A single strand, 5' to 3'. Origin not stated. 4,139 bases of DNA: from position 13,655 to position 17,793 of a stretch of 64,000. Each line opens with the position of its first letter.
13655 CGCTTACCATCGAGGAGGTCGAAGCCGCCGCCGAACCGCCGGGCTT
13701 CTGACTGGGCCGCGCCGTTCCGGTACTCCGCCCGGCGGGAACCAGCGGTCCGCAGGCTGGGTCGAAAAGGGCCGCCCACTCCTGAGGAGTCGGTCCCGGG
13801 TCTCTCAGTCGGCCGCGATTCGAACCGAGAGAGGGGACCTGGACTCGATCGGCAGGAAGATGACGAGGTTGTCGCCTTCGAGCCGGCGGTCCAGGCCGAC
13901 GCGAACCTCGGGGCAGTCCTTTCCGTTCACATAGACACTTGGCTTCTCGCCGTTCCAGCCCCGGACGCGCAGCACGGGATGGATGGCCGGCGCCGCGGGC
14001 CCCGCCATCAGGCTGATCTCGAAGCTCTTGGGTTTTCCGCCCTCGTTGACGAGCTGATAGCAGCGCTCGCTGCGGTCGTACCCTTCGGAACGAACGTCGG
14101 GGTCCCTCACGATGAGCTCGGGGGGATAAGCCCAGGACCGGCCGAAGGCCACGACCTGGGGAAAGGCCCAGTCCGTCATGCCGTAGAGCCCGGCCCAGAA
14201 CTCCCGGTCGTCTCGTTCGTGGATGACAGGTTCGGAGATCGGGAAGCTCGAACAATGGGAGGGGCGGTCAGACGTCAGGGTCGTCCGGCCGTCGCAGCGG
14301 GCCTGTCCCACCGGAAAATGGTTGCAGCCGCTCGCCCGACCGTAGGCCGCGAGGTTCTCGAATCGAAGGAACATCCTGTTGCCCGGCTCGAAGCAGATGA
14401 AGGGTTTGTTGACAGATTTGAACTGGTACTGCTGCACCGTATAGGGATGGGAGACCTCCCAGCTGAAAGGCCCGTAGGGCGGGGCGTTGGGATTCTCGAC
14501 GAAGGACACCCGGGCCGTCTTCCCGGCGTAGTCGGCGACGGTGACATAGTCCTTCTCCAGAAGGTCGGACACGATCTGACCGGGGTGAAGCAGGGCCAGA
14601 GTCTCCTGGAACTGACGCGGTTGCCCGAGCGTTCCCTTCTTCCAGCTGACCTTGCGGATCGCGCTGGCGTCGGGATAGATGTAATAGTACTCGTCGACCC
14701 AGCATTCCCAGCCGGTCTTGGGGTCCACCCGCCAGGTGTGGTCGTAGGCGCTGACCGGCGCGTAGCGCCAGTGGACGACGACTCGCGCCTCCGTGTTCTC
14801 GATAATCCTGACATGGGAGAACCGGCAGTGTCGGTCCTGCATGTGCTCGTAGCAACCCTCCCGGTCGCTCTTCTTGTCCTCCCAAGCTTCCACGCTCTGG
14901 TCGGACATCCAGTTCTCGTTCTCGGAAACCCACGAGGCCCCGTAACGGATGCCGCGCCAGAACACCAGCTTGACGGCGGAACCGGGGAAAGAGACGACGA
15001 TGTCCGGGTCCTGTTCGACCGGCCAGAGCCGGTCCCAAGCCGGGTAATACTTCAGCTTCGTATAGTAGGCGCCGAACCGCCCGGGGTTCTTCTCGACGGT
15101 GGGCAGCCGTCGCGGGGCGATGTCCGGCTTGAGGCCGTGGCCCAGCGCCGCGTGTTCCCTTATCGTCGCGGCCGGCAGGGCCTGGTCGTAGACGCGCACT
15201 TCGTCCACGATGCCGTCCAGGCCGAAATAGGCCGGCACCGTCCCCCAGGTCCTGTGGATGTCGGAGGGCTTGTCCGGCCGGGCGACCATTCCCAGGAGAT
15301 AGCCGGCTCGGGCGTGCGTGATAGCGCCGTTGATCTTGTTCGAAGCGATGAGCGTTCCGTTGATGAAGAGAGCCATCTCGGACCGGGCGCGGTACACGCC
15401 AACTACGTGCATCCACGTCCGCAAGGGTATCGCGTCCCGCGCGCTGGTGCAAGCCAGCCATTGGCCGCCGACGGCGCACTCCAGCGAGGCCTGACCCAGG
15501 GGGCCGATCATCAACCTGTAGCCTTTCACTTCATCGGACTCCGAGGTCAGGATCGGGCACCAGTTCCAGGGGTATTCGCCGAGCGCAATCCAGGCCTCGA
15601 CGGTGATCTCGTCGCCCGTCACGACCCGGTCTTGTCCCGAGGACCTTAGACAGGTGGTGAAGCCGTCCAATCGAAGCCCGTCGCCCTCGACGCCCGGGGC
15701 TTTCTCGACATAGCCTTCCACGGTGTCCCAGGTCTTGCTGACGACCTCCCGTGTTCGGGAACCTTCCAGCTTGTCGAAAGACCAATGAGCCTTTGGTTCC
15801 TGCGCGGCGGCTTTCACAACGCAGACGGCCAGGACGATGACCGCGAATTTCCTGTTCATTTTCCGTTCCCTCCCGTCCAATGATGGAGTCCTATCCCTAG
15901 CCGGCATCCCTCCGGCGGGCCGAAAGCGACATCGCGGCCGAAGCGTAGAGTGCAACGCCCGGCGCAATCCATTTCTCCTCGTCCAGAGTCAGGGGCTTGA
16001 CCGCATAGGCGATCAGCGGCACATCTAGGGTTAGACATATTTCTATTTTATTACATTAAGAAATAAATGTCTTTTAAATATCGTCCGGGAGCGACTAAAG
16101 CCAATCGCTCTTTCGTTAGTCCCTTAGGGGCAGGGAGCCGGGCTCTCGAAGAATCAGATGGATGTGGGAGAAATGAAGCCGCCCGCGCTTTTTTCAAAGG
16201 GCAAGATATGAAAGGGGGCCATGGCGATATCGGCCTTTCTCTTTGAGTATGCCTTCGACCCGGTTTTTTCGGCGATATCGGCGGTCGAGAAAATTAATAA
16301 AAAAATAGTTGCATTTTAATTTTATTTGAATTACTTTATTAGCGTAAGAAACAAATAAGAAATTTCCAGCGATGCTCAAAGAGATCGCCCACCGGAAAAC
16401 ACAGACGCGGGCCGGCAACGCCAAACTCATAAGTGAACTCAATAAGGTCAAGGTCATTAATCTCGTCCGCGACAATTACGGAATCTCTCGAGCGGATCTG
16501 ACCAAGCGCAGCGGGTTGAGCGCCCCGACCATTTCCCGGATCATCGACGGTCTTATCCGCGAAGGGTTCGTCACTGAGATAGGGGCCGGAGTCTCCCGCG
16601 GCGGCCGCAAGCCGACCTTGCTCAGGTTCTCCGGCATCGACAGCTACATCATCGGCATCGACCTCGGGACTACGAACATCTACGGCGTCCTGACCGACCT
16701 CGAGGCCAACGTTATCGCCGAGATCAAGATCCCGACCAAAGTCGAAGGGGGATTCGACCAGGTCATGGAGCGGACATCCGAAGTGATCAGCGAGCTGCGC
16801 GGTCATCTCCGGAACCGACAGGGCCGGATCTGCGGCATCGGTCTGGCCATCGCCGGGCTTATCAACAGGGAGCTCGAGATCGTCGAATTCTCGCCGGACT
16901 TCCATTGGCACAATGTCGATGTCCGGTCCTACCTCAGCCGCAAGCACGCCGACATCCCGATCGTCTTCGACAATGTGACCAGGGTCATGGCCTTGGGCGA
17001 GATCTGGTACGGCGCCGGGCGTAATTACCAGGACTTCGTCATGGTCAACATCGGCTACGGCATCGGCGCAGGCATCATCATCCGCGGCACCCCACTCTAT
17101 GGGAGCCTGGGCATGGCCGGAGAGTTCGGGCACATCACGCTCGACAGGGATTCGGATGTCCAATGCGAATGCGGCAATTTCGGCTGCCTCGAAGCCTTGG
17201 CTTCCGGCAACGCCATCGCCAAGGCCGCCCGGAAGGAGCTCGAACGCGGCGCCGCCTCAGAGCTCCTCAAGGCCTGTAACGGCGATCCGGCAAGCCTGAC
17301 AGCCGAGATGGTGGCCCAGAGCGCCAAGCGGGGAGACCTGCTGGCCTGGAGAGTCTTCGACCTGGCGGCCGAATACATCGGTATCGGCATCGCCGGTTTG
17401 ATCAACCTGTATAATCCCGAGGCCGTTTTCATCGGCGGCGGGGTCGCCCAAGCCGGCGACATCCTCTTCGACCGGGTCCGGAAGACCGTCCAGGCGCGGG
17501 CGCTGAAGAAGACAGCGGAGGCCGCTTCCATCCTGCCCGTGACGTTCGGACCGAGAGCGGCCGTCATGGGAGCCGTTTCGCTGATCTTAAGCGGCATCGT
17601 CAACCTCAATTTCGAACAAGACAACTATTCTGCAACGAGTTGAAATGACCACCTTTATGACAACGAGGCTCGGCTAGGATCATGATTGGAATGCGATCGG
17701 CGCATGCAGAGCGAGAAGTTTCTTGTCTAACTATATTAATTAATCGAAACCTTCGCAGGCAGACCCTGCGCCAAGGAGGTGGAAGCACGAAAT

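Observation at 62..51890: Sulfated fucose-containing glycan utilisation locus organised without SusC/SusD, in an Acidobacteria-like high-GC genome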

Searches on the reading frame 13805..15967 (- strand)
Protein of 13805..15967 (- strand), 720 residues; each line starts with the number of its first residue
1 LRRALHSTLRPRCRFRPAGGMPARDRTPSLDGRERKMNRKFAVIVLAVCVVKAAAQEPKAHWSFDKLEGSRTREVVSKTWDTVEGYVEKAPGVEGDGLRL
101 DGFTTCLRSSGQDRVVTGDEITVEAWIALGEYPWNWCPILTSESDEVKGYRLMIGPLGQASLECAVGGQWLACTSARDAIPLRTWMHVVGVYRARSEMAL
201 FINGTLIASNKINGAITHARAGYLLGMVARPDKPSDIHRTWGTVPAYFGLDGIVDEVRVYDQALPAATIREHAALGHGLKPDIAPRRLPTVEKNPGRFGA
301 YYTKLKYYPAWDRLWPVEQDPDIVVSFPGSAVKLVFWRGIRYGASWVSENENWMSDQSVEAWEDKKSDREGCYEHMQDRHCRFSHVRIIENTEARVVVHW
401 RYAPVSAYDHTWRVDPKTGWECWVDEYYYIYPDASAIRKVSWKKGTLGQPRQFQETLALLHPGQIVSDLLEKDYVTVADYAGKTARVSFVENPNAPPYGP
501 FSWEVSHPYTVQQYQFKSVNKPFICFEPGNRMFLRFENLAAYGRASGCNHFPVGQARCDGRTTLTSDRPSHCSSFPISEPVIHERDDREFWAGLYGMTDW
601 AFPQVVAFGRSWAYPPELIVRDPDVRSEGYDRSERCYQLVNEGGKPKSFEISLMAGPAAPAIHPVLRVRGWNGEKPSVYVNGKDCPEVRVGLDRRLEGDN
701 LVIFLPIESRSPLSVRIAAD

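Call 4: search_protein_families(library=pfam, proteins=[window:13805-15967:-])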
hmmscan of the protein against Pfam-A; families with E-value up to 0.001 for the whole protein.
window:13805-15967:- (720 aa): 1 family
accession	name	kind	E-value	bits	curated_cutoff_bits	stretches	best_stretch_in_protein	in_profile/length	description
PF13385.13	Laminin_G_3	-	1.8e-17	64.4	27.6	1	114-269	12-150/151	Concanavalin A-like lectin/glucanases superfamily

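Call 62: search_protein_families(library=pfam, proteins=[window:13805-15967:-], max_evalue=1)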
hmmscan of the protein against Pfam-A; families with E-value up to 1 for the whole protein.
window:13805-15967:- (720 aa): 1 family
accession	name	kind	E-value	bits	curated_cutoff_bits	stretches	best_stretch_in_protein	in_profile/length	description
PF13385.13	Laminin_G_3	-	1.8e-17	64.4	27.6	1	114-269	12-150/151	Concanavalin A-like lectin/glucanases superfamily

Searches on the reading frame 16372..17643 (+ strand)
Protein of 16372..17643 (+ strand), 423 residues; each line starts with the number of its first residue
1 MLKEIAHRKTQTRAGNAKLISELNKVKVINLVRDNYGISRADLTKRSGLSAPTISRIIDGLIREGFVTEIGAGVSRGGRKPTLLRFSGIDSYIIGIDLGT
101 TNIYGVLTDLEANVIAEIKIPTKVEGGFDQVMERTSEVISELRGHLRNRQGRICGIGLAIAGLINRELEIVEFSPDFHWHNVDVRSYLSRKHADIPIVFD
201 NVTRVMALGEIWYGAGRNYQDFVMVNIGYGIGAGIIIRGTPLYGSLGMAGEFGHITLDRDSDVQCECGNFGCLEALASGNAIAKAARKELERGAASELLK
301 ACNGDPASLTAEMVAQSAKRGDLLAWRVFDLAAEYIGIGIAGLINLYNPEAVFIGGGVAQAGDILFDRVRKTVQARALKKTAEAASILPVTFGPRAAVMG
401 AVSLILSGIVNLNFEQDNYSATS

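Call 5: search_protein_families(library=pfam, proteins=[window:16372-17643:+])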
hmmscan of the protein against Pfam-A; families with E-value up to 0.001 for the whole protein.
window:16372-17643:+ (423 aa): 4 families
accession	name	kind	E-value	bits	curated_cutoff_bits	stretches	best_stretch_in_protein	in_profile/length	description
PF00480.26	ROK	-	4.2e-61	207.5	22.9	1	94-405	2-291/294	ROK family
PF13412.12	HTH_24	-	2e-07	30.9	21.9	1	25-68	5-48/48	Winged helix-turn-helix DNA-binding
PF01047.28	MarR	-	4.4e-05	23.7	24.6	1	27-68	7-48/59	MarR family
PF12802.13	MarR_2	-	9e-05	23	27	1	33-68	15-51/61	MarR family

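Call 87: search_protein_families(library=ncbifam, proteins=[window:16372-17643:+], max_evalue=1e-10)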
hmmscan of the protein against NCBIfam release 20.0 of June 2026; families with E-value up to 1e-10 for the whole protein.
window:16372-17643:+ (423 aa): 12 families
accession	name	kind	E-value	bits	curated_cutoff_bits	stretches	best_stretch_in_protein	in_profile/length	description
NF047937.1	TransRegNagC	equivalog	3.2e-64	217.6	650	1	15-411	3-389/399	DNA-binding transcriptional regulator NagC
TIGR00744.1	ROK_glcA_fam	subfamily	3.1e-61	207.4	260.35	1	94-410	1-313/318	ROK family glucokinase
NF049930.1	TransRegMlc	equivalog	3.1e-48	165.1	530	1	13-406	6-390/405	sugar metabolism global transcriptional regulator Mlc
NF007251.0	PRK09698.1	equivalog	1.5e-28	99.9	253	1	91-301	6-212/304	allose kinase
NF003461.0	PRK05082.1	subfamily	2.7e-23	82.8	283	1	94-320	4-220/291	N-acetylmannosamine kinase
NF047821.1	NactlManKinNanK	equivalog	7.4e-22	78.2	450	1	93-320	3-220/288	N-acetylmannosamine kinase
NF045551.1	GK_Pyrobac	equivalog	1.1e-21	77.4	500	1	93-406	2-281/294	ATP-dependent glucokinase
NF007108.0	PRK09557.1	equivalog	7.9e-21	74.6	443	1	94-402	4-297/303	fructokinase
NF009835.0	PRK13310.1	equivalog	5e-20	72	380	1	94-406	3-301/303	N-acetylglucosamine kinase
NF042998.1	bglucokin_BglK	equivalog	6.6e-17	61.7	550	1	151-402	52-282/291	beta-glucoside kinase BglK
NF045550.1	FrctkaseScrK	equivalog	7.4e-12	45.3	400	0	166-283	73-191/293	fructokinase ScrK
NF045942.1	PolPhglucPhase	equivalog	6.2e-11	42.5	250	0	94-260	3-159/242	polyphosphate--glucose phosphotransferase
